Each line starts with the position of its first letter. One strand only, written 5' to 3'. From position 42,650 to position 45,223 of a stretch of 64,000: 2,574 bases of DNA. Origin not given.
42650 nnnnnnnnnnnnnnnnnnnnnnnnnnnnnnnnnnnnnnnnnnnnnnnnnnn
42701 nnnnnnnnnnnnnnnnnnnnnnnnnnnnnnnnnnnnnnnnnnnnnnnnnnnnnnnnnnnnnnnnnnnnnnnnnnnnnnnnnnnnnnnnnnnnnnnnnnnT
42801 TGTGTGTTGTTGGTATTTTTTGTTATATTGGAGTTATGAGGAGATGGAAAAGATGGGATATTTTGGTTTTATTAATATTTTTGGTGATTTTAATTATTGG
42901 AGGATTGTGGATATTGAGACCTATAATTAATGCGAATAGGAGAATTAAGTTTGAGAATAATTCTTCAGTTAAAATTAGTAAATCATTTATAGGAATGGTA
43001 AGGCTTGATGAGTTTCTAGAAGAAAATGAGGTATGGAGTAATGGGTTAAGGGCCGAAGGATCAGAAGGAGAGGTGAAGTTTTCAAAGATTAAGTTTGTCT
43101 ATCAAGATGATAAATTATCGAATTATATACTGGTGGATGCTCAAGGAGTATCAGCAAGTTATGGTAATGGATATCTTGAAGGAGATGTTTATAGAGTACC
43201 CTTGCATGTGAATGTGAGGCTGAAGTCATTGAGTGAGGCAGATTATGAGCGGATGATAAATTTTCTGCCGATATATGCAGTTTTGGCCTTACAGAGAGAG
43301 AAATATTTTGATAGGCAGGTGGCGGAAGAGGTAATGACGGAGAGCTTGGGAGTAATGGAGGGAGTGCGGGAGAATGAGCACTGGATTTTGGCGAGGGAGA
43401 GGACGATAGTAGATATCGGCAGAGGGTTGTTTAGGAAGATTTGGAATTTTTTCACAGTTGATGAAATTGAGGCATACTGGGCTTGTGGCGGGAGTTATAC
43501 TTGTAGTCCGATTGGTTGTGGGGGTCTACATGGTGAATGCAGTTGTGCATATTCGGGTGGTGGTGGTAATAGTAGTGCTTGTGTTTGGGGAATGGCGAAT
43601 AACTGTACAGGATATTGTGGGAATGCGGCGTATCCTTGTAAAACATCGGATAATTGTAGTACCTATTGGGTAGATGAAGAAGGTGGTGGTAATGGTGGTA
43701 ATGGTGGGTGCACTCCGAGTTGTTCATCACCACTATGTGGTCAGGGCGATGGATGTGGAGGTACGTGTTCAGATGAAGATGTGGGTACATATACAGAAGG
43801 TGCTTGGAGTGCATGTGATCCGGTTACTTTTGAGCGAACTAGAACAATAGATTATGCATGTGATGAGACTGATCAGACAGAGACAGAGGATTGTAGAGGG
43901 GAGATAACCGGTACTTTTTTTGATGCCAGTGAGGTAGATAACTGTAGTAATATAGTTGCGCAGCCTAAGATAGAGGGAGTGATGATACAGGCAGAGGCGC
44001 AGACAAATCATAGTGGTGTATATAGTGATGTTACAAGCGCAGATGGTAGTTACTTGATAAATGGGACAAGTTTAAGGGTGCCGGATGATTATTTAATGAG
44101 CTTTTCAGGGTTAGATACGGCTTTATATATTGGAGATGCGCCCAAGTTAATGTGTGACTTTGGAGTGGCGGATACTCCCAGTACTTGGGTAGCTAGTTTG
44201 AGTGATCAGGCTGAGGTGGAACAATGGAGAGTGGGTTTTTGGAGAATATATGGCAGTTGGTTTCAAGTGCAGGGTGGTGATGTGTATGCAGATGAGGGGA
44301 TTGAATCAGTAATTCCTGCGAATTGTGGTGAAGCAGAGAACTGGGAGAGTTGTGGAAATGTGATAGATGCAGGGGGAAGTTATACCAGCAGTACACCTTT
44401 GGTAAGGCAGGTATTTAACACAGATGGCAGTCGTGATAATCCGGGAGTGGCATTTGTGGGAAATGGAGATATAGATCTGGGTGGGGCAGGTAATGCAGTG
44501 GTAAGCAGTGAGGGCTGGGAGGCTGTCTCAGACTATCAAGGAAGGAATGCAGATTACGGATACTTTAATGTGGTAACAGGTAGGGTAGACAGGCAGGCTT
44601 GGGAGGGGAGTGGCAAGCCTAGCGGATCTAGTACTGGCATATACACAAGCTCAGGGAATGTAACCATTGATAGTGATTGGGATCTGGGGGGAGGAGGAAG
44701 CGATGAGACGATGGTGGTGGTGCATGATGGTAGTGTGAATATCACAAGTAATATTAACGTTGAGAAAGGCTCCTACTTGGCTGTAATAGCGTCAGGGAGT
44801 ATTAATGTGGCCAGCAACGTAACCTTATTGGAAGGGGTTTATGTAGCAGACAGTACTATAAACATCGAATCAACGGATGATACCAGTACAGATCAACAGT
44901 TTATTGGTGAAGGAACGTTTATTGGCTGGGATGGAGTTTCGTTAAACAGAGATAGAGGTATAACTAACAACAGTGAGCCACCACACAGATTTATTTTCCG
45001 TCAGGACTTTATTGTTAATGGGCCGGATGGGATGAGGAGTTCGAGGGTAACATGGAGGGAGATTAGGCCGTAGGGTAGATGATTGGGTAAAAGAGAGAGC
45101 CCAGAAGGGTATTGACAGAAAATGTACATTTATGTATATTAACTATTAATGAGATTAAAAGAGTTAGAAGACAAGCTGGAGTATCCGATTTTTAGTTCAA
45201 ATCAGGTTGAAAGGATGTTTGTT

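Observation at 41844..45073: Tat-signal protein plus giant Cys/Gly-rich surface protein with a thrombospondin-type-1-like segment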

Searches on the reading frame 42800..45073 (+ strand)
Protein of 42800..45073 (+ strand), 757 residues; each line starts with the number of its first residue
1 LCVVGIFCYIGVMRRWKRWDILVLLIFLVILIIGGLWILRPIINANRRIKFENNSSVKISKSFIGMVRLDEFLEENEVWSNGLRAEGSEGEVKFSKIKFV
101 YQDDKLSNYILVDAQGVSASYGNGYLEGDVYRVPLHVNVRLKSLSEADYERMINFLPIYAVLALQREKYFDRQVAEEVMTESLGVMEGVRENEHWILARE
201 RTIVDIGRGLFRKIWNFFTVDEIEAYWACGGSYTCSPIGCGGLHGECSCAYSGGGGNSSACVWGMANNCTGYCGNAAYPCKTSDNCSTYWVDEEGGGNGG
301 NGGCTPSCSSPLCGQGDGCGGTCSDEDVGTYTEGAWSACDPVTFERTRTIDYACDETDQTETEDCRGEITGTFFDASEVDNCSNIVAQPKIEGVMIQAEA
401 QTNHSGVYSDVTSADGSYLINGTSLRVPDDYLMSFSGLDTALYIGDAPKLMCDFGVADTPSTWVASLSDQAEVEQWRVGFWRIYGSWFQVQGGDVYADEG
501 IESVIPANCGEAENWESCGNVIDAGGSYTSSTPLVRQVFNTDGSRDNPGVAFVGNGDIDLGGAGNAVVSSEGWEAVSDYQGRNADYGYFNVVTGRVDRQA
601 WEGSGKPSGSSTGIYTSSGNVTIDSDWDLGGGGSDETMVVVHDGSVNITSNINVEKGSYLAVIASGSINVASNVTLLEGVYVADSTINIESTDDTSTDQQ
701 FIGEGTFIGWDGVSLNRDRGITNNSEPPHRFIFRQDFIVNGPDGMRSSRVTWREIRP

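Call 3: search_protein_families(library=pfam, proteins=[window:42800-45073:+], max_evalue=1)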
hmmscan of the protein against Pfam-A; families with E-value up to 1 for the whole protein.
window:42800-45073:+ (757 aa): 0 families

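Call 4: search_protein_families(library=ncbifam, proteins=[window:42800-45073:+], max_evalue=1)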
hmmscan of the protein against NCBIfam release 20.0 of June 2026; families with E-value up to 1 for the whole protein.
window:42800-45073:+ (757 aa): 0 families

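Call 6: find_homologous_proteins(query=window:42836-45073:+)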
Query window:42836-45073:+ (745 aa): 12 proteins with E <= 0.001 among 8000 candidates.
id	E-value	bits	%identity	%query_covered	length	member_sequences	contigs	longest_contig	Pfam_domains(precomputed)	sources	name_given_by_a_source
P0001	0.0e+0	1733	100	100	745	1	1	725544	-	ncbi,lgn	-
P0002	5.7e-216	737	78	57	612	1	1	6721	-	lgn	-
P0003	6.2e-183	628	72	52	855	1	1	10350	-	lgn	-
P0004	1.3e-120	422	49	57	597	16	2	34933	-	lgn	-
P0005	4.9e-120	420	47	61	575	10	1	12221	-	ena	-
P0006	2.1e-117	412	47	61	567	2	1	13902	-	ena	-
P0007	5.6e-103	364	42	71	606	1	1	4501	-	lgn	-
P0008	8.8e-97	343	40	61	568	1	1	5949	-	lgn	-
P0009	8.2e-29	119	31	57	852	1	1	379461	-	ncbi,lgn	-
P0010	9.5e-19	85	29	47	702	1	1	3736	-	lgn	-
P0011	1.5e-15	75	28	36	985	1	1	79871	PF00754.32,PF22633.4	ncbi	-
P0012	6.8e-15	73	30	37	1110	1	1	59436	-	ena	-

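Call 11: find_encoding_contigs(protein=P0001, flank=10000, max_places=3)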
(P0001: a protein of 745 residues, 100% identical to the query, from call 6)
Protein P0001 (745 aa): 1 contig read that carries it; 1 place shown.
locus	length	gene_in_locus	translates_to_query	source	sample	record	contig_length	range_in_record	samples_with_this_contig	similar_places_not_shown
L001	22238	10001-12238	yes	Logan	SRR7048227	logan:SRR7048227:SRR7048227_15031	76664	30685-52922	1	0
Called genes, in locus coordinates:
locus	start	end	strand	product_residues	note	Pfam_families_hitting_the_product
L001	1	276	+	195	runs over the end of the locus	-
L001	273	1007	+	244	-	PF08843:AbiEii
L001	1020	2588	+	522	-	PF04055:Radical_SAM, PF00583:Acetyltransf_1 (faint), PF16199:Radical_SAM_C, PF13508:Acetyltransf_7 (weak), PF13673:Acetyltransf_10 (weak)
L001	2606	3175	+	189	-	PF03412:Peptidase_C39 (faint)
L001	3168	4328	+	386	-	PF08245:Mur_ligase_M, PF02875:Mur_ligase_C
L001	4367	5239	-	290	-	PF10282:Lactonase (faint), PF25174:Beta-prop_THOC3 (faint)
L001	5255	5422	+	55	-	-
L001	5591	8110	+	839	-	PF00133:tRNA-synt_1, PF09334:tRNA-synt_1g, PF13603:tRNA-synt_1_2, PF00133:tRNA-synt_1, PF09334:tRNA-synt_1g, PF08264:Anticodon_1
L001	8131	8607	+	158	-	PF03449:GreA_GreB_N (weak), PF01272:GreA_GreB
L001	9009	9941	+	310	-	-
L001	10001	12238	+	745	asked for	-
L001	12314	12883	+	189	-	PF13338:AbiEi_4 (weak)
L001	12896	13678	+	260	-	PF08843:AbiEii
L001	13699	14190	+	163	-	-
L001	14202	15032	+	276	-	PF01209:Ubie_methyltran, PF02353:CMAS (weak), PF05175:MTS (faint), PF13489:Methyltransf_23, PF13847:Methyltransf_31, PF08241:Methyltransf_11, PF08242:Methyltransf_12, PF13649:Methyltransf_25, +1 more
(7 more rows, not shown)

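Call 13: find_encoding_contigs(protein=P0004, flank=8000, max_places=2)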
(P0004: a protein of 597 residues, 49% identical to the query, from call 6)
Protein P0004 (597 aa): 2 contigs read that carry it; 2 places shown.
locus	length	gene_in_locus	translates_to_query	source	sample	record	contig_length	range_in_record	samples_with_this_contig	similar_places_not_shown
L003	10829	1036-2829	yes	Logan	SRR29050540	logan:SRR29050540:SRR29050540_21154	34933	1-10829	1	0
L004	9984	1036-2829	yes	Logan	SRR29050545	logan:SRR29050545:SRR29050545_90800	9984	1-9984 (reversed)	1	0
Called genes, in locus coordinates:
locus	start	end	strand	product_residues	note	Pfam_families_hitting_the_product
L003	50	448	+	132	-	-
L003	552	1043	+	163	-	-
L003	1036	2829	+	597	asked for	-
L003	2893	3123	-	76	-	-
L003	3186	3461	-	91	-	-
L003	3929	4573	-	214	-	PF00588:SpoU_methylase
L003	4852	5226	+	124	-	-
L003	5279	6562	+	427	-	PF22694:CtpB_N-like (weak), PF17820:PDZ_6 (weak), PF03572:Peptidase_S41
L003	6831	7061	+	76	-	-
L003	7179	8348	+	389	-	PF00089:Trypsin, PF13365:Trypsin_2, PF00595:PDZ, PF13180:PDZ_2, PF17820:PDZ_6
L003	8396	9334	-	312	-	PF03462:PCRF, PF00472:RF-1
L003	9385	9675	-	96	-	PF01197:Ribosomal_L31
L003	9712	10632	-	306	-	PF00892:EamA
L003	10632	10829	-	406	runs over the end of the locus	PF00152:tRNA-synt_2 (faint), PF13393:tRNA-synt_His, PF00587:tRNA-synt_2b, PF13393:tRNA-synt_His (weak), PF03129:HGTP_anticodon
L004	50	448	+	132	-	-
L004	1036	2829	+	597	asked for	-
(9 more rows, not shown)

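Call 14: find_encoding_contigs(protein=P0003, flank=8000, max_places=2)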
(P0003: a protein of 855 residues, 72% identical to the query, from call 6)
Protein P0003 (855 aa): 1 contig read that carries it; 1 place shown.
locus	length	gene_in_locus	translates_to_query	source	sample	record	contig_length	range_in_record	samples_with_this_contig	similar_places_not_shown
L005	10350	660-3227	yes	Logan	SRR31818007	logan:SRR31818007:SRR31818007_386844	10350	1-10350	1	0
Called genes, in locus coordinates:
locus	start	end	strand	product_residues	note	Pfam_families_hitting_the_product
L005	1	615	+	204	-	?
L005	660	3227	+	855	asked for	-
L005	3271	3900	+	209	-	-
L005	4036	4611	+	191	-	PF13338:AbiEi_4 (faint)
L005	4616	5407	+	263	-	PF08843:AbiEii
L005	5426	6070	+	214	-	PF00300:His_Phos_1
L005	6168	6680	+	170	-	PF01931:NTPase_I-T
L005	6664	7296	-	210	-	-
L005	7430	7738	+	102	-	PF21956:DUF6922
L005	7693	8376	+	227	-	PF08843:AbiEii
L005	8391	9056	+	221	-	PF05724:TPMT (weak), PF13489:Methyltransf_23, PF05175:MTS (weak), PF02353:CMAS, PF13847:Methyltransf_31, PF08241:Methyltransf_11, PF08242:Methyltransf_12, PF13649:Methyltransf_25, +2 more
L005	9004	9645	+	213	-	PF02353:CMAS, PF03848:TehB (weak), PF13489:Methyltransf_23, PF13847:Methyltransf_31, PF08241:Methyltransf_11, PF08242:Methyltransf_12, PF13649:Methyltransf_25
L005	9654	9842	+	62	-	-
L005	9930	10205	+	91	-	-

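Call 20: search_protein_families(library=pfam, alignment_id=A1, max_evalue=0.1)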
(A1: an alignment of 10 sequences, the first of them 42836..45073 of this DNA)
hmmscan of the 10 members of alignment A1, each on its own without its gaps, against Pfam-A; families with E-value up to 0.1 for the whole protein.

A. member 1, window:42836-45073:+ (745 aa): 0 families

B. families by the number of members that match (of 10 scanned): 5 families
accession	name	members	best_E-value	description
PF13620.12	CarboxypepD_reg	5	4.5e-05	Carboxypeptidase regulatory-like domain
PF22902.2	NOMO1-like_9th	3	0.023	BOS complex subunit NOMO1-like, beta sandwich domain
PF17210.9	SdrD_B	3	0.025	SdrD B-like domain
PF23981.1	DUF7305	1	4.7e-05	Domain of unknown function (DUF7305)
PF19222.5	Noda_Vmethyltr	1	0.06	Nodavirus Vmethyltransferase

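Call 21: search_solved_structures(query=A1, max_evalue=1)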
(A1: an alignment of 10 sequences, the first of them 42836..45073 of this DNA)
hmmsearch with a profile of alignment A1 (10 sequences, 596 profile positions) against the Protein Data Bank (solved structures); distinct sequences matched with E-value up to 1: 0.

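Call 22: search_protein_families(library=pfam, proteins=[P0002, P0003, P0004, P0007, P0008, P0009, P0010, P0011, P0012], max_evalue=0.1)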
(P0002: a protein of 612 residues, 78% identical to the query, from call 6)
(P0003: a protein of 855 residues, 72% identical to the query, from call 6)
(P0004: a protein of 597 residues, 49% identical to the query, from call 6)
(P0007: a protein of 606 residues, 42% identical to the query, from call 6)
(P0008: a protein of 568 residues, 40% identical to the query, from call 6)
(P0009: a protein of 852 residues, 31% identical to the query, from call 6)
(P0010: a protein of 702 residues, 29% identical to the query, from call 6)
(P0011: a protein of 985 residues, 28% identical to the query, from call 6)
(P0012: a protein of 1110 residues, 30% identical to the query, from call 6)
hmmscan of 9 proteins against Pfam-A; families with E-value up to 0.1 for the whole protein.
P0002 (612 aa): 0 families

P0003 (855 aa): 1 family
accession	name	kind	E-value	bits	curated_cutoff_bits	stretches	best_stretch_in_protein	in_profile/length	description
PF17210.9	SdrD_B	-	0.072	13.7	29.7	0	407-456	27-76/112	SdrD B-like domain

P0004 (597 aa): 2 families
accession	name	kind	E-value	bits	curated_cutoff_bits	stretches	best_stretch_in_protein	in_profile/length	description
PF13620.12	CarboxypepD_reg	-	0.0006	20.6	32.3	1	249-293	13-55/82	Carboxypeptidase regulatory-like domain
PF22902.2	NOMO1-like_9th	-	0.049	13.9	27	1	247-290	10-53/75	BOS complex subunit NOMO1-like, beta sandwich domain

P0007 (606 aa): 1 family
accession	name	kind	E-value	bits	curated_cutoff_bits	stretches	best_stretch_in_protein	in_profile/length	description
PF13620.12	CarboxypepD_reg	-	4.5e-05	24.1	32.3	1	250-293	14-55/82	Carboxypeptidase regulatory-like domain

P0008 (568 aa): 2 families
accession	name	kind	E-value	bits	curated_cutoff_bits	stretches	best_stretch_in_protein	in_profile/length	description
PF13620.12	CarboxypepD_reg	-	0.00011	22.9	32.3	1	226-269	13-54/82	Carboxypeptidase regulatory-like domain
PF22902.2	NOMO1-like_9th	-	0.082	13.1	27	0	224-280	10-62/75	BOS complex subunit NOMO1-like, beta sandwich domain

P0009 (852 aa): 0 families

P0010 (702 aa): 2 families
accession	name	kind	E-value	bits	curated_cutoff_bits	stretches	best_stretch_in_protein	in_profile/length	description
PF23981.1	DUF7305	-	4.7e-05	23.8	27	1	545-600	49-106/185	Domain of unknown function (DUF7305)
PF19222.5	Noda_Vmethyltr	-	0.06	13.5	30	0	541-584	48-91/148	Nodavirus Vmethyltransferase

P0011 (985 aa): 5 families
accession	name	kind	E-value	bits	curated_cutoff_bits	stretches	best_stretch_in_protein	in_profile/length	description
PF00754.31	F5_F8_type_C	-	8e-16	58.8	28.2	2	261-373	8-115/127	F5/8 type C domain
PF22633.2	F5_F8_type_C_2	-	2.2e-15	57.5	27.8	2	269-366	1-90/91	NedA-like, galactose-binding domain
PF18079.6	AglB_L1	-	0.0085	16.6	23.6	1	635-661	29-55/87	Archaeal glycosylation protein B long peripheral domain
PF13163.11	DUF3999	-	0.04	13.5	30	0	313-346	132-165/424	Protein of unknown function (DUF3999)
PF23981.1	DUF7305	-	0.056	13.8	27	0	830-890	51-115/185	Domain of unknown function (DUF7305)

P0012 (1110 aa): 0 families

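Call 28: find_related_loci(query=A1, collection=genome_contigs, flank=6000)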
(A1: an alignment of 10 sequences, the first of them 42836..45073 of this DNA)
Query A1 (745 aa) in genome_contigs; peptide patterns used: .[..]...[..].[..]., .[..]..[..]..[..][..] (x = any residue, [..] = any of these).
109 stretches matched a pattern; 36 encode a relative of the query (tblastn E <= 1e-3); 36 distinct loci.
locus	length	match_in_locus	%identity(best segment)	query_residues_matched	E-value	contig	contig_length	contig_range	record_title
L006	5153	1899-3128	50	323-744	7e-112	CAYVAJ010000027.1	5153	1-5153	MAG TPA_asm: uncultured Gammaproteobacteria bacterium isolate SRP144015_co1_62 genome assembly, contig: NODE_6595_length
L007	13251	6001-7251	42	292-745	8e-94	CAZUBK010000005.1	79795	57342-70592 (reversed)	MAG TPA_asm: uncultured Pseudomonadales bacterium isolate binchicken_co227_1206 genome assembly, contig: NODE_605_length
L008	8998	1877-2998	34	347-742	2e-49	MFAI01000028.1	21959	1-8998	MAG: Candidatus Collierbacteria bacterium RIFCSPLOWO2_01_FULL_50_23 rifcsplowo2_01_scaffold_4340, whole genome shotgun s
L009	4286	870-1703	31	453-745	3e-35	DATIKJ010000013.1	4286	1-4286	MAG TPA_asm: Spirochaetia bacterium isolate SMAG_U15715 k141_220518, whole genome shotgun sequence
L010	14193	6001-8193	32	474-745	3e-29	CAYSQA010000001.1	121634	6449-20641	MAG TPA_asm: uncultured Pseudomonadales bacterium isolate SRP170004_co1_586 genome assembly, contig: NODE_153_length_121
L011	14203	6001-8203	32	473-745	4e-28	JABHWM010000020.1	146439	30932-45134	MAG: Candidatus Paceibacterota bacterium isolate SI047_bin131 k141_756583, whole genome shotgun sequence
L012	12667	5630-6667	29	403-745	2e-27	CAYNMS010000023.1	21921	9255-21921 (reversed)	MAG TPA_asm: uncultured Pseudomonadales bacterium isolate SRP239054_co1_52 genome assembly, contig: NODE_1610_length_219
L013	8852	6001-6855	31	475-745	4e-26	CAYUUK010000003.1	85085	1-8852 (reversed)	MAG TPA_asm: uncultured Pseudomonadales bacterium isolate SRP141376_co5_90 genome assembly, contig: NODE_539_length_8508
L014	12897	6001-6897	30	463-745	5e-26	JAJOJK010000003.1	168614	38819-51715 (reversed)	MAG: Candidatus Woesebacteria bacterium isolate S5C87 S5CNODE_11_length_168614_cov_4.725112, whole genome shotgun sequen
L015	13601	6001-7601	33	475-743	9e-26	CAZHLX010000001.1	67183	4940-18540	MAG TPA_asm: uncultured Pseudomonadales bacterium isolate SRP167671_co2_247 genome assembly, contig: NODE_505_length_671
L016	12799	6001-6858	30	475-745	5e-26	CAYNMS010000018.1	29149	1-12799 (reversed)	MAG TPA_asm: uncultured Pseudomonadales bacterium isolate SRP239054_co1_52 genome assembly, contig: NODE_1034_length_291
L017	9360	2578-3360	31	475-745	1e-24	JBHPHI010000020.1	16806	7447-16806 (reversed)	Patescibacteria group bacterium isolate SAG AM-311-P01 NODE_20_length_16806_cov_31.365292, whole genome shotgun sequence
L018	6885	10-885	28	475-745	4e-24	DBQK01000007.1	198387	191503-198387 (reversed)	MAG TPA_asm: Patescibacteria group bacterium UBA1396 UBA1396_contig_2274, whole genome shotgun sequence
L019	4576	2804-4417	29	292-745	3e-24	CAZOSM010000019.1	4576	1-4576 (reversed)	MAG TPA_asm: uncultured Gammaproteobacteria bacterium isolate SRP144015_co1_109 genome assembly, contig: NODE_7668_lengt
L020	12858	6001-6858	29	474-745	8e-24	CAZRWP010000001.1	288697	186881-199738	MAG TPA_asm: uncultured Pseudomonadales bacterium isolate SRP144015_co1_84 genome assembly, contig: NODE_17_length_28869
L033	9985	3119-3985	27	474-744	2e-20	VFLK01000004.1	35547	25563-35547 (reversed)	MAG: Candidatus Paceibacterota bacterium isolate Bin_61_66 c_000005029891, whole genome shotgun sequence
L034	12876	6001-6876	26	473-744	2e-14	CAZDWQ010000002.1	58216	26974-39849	MAG TPA_asm: uncultured Pseudomonadales bacterium isolate SRP192515_co1_182 genome assembly, contig: NODE_364_length_582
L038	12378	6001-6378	34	640-743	1e-12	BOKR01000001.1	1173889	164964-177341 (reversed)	MAG: Patescibacteria group bacterium BroJett025 DNA, sequence1, whole genome shotgun sequence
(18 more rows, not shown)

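Call 29: predict_structure(alignment_id=A1)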
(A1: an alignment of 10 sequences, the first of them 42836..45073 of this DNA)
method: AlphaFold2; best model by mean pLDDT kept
length: 745 residues; sequences in the alignment: 10
mean_pLDDT: 42.6   pTM: 0.33
mean pLDDT of the five models: 42.6, 41.5, 41.1, 40.2, 38.9
residues with pLDDT >= 90: 12; 70-90: 98; 50-70: 110; < 50: 525
segments of 3 or more residues with pLDDT < 50: 1-5, 33-352, 362-377, 389-393, 409-412, 415-417, 430-450, 457-460, 464-511, 514-570, 682-689, 705-719, 734-745
pLDDT, mean of each block of 10 residues (from residue 1): 52 84 73 38 26 27 28 32 31 31 32 27 27 38 30 27 28 24 27 36 33 23 25 23 23 22 25 24 21 28 30 27 27 35 37 53 45 48 54 51 55 50 52 33 31 49 43 31 25 32 41 45 36 31 24 24 29 68 77 80 89 80 79 90 81 86 79 70 48 60 43 37 55 37 22
secondary structure, 60 per line:
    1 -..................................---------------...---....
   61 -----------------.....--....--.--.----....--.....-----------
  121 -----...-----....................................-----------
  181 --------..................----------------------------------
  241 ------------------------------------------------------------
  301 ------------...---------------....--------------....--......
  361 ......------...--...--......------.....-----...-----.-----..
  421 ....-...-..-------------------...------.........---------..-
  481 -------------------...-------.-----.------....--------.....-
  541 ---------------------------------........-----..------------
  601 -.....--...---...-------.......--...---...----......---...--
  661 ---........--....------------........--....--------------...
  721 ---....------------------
elements in order (helices of 4 or more, strands of 3 or more residues): H2-35 E51-53 H57-60 E78-82 E85-88 E99-102 E105-109 E126-128 H134-169 H189-206 E331-334 E349-352 E355-363 E378-380 E383-388 E395-399 E405-407 E419-424 E451-453 E460-468 E523-526 E535-539 H574-581 E602-606 E609-611 E615-617 E625-631 E634-636 E640-642 E647-652 E656-658 E664-671 E674-677 E690-697 E700-703 E718-720 H724-727
